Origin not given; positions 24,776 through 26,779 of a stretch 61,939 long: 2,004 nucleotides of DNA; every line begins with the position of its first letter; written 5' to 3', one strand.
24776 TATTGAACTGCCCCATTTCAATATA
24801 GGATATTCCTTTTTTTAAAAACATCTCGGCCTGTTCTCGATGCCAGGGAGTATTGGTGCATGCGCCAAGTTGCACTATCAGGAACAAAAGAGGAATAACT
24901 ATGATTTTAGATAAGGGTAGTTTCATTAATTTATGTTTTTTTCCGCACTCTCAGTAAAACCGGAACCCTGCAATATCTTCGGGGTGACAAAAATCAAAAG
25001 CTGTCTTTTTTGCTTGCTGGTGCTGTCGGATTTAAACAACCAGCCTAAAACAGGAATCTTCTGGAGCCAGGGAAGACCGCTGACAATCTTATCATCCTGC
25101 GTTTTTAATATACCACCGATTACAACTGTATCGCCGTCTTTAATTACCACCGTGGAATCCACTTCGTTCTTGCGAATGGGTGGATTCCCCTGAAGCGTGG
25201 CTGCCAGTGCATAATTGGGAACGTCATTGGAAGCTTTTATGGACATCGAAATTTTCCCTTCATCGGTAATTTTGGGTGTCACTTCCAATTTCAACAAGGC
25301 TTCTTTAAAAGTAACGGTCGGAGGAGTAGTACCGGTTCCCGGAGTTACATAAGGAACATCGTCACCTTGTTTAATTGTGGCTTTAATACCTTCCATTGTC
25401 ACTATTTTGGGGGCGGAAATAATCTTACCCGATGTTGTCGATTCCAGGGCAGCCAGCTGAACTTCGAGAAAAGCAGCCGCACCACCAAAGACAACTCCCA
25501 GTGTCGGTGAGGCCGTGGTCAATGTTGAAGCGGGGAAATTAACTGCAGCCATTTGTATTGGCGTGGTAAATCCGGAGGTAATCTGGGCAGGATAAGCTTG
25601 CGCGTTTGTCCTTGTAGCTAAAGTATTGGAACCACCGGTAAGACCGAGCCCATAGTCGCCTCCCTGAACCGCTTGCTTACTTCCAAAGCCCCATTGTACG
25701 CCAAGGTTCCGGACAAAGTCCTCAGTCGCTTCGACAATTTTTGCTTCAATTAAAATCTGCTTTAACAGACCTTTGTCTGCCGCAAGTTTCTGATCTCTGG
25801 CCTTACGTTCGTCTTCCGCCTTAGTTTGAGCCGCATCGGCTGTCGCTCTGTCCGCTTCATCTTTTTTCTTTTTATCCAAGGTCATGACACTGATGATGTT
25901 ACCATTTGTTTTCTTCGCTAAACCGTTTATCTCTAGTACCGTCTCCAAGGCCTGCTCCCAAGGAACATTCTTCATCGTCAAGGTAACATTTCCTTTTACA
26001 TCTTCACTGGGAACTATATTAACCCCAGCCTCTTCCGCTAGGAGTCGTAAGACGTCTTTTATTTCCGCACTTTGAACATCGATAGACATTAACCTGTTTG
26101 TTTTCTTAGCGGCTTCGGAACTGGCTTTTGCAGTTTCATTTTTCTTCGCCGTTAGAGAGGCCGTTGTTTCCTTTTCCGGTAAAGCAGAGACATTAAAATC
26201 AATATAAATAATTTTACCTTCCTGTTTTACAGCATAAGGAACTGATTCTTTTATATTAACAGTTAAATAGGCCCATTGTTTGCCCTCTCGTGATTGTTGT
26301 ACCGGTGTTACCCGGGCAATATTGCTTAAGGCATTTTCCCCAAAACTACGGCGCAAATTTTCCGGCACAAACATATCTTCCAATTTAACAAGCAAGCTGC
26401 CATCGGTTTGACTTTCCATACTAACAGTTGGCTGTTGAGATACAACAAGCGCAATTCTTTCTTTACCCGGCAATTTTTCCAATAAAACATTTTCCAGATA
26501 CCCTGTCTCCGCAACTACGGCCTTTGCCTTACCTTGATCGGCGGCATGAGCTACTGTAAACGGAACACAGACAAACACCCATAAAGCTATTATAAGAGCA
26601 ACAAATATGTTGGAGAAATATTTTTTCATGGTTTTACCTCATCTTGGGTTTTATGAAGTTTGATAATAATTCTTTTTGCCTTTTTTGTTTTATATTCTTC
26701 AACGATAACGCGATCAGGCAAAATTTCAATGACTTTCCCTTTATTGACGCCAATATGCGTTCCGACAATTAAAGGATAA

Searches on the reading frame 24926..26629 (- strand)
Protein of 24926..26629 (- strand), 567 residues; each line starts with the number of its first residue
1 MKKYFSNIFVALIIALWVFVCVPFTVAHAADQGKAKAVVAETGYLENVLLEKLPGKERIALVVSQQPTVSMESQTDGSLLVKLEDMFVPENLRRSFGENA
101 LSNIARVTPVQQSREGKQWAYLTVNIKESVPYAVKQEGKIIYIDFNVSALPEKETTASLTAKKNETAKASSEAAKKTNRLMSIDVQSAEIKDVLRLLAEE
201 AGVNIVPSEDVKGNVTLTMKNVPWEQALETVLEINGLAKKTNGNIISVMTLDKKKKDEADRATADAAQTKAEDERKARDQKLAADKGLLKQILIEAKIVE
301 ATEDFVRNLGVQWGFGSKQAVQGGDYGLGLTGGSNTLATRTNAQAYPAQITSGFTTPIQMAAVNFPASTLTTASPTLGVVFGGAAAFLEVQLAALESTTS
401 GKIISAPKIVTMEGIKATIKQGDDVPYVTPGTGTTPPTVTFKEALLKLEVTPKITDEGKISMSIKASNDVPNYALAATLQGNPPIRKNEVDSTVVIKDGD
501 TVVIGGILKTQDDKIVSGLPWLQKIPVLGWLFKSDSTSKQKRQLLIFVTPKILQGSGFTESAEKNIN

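Call 52: search_protein_families(library=ncbifam, proteins=[window:24926-26629:-], max_evalue=1e-10)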
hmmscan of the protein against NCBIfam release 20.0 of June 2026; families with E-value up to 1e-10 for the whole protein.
window:24926-26629:- (567 aa): 8 families
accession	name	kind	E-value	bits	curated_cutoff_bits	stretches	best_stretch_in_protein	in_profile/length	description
TIGR02515.1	IV_pilus_PilQ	subfamily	7.2e-98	328.4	284.35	2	290-554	170-428/428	type IV pilus secretin PilQ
NF010083.0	PRK13568.1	equivalog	5.8e-60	203.2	554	2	386-554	250-418/419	DNA uptake porin HofQ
TIGR02517.1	type_II_gspD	equivalog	1.1e-57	195.9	351.35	1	290-556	336-593/600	type II secretion system secretin GspD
NF007851.2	PRK10560.1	exception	1.1e-48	166.1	598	2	377-554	232-410/412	DNA uptake porin HofQ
TIGR02519.1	pilus_MshL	equivalog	2.7e-31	108.7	250.2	1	287-553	32-290/290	pilus (MSHA type) biogenesis protein MshL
TIGR02516.1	type_III_yscC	equivalog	6.4e-31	107.4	238.45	1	290-554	234-462/463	type III secretion system outer membrane ring subunit SctC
NF042912.1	Amuc_1098_fam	equivalog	3.2e-17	61.9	750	1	483-557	726-800/805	Amuc_1098 family type IV pilus outer membrane protein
NF011873.0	PRK15346.1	equivalog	8.3e-17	61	524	1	361-541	303-482/499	EscC/YscC/HrcC family type III secretion system outer membrane ring protein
